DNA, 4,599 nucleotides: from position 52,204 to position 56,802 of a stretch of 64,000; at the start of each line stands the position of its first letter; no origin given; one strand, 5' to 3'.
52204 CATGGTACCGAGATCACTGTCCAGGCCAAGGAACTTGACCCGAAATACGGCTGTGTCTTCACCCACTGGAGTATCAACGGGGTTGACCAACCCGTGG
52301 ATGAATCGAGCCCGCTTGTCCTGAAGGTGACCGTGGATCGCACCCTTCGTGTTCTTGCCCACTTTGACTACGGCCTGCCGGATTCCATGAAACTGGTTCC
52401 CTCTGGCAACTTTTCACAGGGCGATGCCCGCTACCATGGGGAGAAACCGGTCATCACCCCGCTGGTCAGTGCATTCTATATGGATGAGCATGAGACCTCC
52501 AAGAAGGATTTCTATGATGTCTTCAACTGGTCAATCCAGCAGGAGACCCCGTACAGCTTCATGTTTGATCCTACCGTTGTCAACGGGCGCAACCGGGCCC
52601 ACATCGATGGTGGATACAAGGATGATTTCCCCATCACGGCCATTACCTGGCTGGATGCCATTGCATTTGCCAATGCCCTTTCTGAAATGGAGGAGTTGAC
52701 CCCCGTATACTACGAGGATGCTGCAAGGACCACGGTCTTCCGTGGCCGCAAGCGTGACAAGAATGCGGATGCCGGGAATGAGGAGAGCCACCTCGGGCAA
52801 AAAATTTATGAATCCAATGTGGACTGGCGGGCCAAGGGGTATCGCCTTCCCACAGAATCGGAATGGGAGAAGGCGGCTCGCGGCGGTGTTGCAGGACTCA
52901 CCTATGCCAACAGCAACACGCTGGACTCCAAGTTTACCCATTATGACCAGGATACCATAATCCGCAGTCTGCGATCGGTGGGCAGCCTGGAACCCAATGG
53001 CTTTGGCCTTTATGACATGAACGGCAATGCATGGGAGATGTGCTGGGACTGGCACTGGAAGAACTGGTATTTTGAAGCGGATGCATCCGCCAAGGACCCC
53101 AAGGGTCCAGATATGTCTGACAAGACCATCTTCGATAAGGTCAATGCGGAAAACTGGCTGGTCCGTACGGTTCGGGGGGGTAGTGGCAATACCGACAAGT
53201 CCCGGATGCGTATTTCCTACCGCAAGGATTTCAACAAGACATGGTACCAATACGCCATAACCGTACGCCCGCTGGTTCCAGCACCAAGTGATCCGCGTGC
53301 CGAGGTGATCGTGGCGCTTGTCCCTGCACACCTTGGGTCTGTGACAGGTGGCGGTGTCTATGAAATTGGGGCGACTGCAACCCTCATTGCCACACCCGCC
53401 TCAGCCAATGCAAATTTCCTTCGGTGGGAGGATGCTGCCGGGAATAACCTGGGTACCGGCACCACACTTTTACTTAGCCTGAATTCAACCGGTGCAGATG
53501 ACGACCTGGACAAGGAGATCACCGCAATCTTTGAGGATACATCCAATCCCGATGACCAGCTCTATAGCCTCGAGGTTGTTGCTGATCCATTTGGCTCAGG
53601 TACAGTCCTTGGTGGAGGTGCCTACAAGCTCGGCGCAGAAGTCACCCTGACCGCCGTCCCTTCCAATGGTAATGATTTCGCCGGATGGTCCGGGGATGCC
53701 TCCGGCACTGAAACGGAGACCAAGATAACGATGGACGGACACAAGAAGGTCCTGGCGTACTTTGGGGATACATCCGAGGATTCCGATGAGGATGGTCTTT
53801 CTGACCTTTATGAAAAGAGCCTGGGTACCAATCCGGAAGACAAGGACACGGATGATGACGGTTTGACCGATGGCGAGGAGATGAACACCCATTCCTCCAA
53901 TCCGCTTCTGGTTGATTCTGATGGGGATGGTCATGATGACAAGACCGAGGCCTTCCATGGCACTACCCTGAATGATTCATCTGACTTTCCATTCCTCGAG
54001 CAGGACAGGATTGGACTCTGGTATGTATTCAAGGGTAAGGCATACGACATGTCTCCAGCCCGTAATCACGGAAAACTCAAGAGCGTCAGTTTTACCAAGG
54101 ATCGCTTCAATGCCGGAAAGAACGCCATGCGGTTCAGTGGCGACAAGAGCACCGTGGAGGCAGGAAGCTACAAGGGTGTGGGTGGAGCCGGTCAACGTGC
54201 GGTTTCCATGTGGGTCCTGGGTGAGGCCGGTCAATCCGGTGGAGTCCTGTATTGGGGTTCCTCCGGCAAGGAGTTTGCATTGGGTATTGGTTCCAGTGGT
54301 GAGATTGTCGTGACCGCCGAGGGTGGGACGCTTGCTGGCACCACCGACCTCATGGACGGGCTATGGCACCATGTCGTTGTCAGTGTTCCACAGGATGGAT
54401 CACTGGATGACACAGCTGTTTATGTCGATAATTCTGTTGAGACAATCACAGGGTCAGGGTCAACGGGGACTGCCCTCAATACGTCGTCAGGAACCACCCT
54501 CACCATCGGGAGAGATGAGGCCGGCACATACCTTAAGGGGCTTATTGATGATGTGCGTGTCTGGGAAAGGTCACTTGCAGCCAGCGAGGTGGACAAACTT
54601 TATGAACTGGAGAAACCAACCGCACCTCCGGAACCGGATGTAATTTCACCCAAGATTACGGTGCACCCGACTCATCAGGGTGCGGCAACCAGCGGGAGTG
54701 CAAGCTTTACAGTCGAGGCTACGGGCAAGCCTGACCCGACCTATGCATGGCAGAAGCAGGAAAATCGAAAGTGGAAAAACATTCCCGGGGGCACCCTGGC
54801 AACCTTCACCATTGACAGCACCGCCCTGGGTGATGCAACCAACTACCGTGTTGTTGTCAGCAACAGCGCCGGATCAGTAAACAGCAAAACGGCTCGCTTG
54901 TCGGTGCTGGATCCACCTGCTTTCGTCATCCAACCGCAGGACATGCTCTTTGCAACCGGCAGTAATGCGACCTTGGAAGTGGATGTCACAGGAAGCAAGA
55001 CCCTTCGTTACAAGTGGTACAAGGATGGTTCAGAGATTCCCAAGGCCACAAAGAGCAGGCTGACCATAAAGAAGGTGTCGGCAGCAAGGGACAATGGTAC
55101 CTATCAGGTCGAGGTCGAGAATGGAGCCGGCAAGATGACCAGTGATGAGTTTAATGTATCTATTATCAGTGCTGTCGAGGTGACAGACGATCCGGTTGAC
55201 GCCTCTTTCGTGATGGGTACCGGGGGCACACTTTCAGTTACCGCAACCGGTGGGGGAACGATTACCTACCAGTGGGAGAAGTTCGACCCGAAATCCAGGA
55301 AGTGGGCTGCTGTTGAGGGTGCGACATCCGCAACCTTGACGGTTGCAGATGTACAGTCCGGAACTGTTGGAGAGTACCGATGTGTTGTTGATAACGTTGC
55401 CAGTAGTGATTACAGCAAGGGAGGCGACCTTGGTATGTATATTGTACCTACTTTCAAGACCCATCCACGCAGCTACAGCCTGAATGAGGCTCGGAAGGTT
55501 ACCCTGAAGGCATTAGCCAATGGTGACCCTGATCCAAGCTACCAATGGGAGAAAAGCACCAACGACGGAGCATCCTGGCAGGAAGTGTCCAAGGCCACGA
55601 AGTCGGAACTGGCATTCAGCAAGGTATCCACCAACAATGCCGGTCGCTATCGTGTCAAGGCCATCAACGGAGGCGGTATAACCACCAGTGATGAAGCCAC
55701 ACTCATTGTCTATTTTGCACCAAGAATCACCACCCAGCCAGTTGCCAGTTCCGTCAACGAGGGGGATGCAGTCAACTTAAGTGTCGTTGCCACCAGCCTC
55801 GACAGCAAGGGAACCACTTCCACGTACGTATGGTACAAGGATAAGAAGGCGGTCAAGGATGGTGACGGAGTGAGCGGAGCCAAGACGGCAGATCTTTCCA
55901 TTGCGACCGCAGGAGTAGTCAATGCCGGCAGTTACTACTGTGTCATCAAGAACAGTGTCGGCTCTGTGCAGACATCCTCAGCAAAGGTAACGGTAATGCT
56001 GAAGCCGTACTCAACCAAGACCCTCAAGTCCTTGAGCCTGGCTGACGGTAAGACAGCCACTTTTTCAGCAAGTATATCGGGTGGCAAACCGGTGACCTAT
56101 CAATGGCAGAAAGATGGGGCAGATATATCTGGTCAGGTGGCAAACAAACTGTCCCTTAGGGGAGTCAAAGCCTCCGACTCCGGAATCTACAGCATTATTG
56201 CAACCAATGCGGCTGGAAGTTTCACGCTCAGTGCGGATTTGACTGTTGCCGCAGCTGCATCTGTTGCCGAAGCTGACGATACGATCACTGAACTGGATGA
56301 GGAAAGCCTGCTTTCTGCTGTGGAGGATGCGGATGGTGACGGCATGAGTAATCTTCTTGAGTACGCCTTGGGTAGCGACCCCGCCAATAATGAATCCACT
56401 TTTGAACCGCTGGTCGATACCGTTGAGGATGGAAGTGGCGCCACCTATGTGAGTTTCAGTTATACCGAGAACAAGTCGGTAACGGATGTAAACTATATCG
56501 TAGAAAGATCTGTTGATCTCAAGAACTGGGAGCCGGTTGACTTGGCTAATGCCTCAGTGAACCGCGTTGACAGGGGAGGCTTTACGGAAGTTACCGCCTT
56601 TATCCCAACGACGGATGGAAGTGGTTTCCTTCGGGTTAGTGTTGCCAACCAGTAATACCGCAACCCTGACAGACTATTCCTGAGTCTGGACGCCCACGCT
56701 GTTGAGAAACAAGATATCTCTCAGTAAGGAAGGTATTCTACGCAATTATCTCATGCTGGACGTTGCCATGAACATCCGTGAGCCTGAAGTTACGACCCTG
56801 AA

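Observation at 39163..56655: Uninterrupted 17.5-kb ORF encoding a 5,830-aa mosaic of eukaryote-like adhesion domains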

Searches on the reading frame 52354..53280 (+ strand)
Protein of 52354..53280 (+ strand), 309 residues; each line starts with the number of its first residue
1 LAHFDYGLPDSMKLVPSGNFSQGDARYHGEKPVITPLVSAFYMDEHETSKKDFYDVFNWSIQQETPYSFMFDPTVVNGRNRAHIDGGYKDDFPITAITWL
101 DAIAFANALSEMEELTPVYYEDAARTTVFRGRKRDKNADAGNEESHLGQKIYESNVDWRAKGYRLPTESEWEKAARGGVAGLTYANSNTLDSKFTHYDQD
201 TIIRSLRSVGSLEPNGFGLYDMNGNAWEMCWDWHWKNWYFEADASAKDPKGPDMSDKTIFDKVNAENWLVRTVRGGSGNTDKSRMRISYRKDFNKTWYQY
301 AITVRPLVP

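Call 42: search_solved_structures(query=window:52354-53280:+, max_evalue=0.001, show_alignments=2)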
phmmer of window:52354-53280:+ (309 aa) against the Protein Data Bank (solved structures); distinct sequences matched with E-value up to 0.001: 20.
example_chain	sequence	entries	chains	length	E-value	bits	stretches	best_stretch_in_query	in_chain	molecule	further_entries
2y3c_A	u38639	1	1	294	1.2e-16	64.3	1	78-252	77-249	TREPONEMA DENTICOLA VARIABLE PROTEIN 1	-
5aoh_A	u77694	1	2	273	2.5e-13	53.4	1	91-229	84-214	Spore coat protein CotH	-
6s07_A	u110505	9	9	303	2.8e-13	53.3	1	161-255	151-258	Formylglycine-generating enzyme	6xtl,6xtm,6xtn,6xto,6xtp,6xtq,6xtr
5nxl_A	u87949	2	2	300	3.8e-13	52.8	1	161-255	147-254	Non-specific serine/threonine protein kinase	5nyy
2aft_X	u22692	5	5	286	2.5e-12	50.1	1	162-254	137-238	Sulfatase modifying factor 1 | Sulfatase-modifying factor 1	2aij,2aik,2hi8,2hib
1y1e_X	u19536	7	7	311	2.8e-12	50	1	162-254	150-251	C-alpha-formyglycine-generating enzyme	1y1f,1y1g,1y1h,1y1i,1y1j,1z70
2afy_X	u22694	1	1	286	3e-12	49.9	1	162-254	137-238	Sulfatase modifying factor 1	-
2aii_X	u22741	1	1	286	3e-12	49.9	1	161-254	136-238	Sulfatase modifying factor 1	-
5ssy_A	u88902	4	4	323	3.4e-12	49.7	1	162-254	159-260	Formylglycine-generating enzyme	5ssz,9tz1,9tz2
31dc_A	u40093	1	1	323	3.8e-12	49.5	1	161-254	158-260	Formylglycine-generating enzyme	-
6muj_A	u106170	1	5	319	7.5e-12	48.5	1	159-254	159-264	Formylglycine-generating enzyme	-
5ssx_A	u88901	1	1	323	1e-11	48.1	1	162-254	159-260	Formylglycine-generating enzyme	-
2q17_A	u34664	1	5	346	1.1e-11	48.1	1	159-254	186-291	formylglycine generating enzyme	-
8aru_A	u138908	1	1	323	1.9e-11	47.2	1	162-254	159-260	Formylglycine-generating enzyme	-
1y4j_A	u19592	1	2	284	9e-07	31.9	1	157-229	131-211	Sulfatase modifying factor 2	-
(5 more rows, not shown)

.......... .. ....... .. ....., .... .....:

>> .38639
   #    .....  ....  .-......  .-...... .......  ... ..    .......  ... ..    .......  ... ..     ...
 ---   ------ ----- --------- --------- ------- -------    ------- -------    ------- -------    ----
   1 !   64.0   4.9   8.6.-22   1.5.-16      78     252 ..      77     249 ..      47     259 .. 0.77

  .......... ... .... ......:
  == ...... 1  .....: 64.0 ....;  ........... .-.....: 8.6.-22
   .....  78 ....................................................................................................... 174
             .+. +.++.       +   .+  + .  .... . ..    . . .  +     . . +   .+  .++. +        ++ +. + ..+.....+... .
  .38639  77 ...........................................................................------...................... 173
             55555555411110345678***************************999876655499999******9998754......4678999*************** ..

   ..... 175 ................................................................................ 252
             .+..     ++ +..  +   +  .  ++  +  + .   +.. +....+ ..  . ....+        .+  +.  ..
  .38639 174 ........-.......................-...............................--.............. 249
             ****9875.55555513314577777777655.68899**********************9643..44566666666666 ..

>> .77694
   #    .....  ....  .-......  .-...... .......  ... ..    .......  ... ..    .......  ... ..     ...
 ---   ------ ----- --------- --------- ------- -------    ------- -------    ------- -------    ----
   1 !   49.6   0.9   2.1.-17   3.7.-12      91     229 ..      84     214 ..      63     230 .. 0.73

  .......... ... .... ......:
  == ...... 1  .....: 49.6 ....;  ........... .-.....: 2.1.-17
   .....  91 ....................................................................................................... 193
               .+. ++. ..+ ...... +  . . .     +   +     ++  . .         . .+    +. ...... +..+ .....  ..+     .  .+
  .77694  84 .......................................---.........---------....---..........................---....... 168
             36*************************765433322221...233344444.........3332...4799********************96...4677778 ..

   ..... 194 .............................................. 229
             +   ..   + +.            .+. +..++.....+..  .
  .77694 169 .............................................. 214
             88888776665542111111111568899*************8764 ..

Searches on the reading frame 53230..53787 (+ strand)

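Call 18: search_protein_families(library=pfam, proteins=[window:53230-53787:+], max_evalue=1)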
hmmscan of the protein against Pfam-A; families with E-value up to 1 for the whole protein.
seq(186 aa): 2 families
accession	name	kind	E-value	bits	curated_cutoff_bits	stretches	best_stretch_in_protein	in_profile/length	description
PF18998.6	Flg_new_2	-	4.7e-19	68.6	23.6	2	118-178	5-69/73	Divergent InlB B-repeat domain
PF09479.16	Flg_new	-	0.00012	22.5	27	1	132-166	16-51/65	Listeria-Bacteroides repeat domain (List_Bact_rpt)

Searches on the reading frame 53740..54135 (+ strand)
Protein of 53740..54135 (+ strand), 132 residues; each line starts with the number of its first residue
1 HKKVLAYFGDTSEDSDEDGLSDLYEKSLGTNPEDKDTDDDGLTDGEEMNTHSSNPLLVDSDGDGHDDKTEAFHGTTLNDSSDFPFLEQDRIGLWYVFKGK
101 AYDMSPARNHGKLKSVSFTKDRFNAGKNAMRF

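Call 18: search_protein_families(library=pfam, proteins=[window:53740-54135:+], max_evalue=1)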
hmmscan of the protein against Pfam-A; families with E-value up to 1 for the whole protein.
seq(132 aa): 1 family
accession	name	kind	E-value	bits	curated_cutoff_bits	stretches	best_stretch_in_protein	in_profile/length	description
PF18884.5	TSP3_bac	-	9.8e-11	41.7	25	2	14-32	1-19/22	Bacterial TSP3 repeat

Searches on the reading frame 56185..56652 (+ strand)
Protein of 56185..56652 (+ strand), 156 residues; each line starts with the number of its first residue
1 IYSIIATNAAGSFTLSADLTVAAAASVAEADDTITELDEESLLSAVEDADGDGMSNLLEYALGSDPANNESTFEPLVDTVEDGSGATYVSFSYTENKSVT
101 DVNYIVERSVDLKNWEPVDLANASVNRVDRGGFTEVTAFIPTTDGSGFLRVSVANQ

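Call 18: search_protein_families(library=pfam, proteins=[window:56185-56652:+], max_evalue=1)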
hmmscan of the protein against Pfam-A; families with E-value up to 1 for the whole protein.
seq(156 aa): 3 families
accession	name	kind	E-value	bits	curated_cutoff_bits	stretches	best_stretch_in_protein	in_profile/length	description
PF18884.5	TSP3_bac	-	0.0022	18.2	25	1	48-68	1-21/22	Bacterial TSP3 repeat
PF13163.11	DUF3999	-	0.048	13.3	30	1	50-151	92-191/424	Protein of unknown function (DUF3999)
PF17892.7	Cadherin_5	-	0.9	9.8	26.5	0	24-55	11-42/98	Cadherin-like domain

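Call 19: search_protein_families(library=ncbifam, proteins=[window:56185-56652:+], max_evalue=0.1)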
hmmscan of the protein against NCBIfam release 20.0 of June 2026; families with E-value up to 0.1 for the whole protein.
seq(156 aa): 2 families
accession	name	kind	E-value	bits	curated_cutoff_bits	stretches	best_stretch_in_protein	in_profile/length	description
NF033765.2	gliding_CglD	equivalog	0.014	13.1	400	1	44-98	262-316/1124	adventurous gliding motility lipoprotein CglD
NF042425.1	Amuc_1099_fam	equivalog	0.022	14.3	50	1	44-76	125-156/321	Amuc_1099 family pilus-like system protein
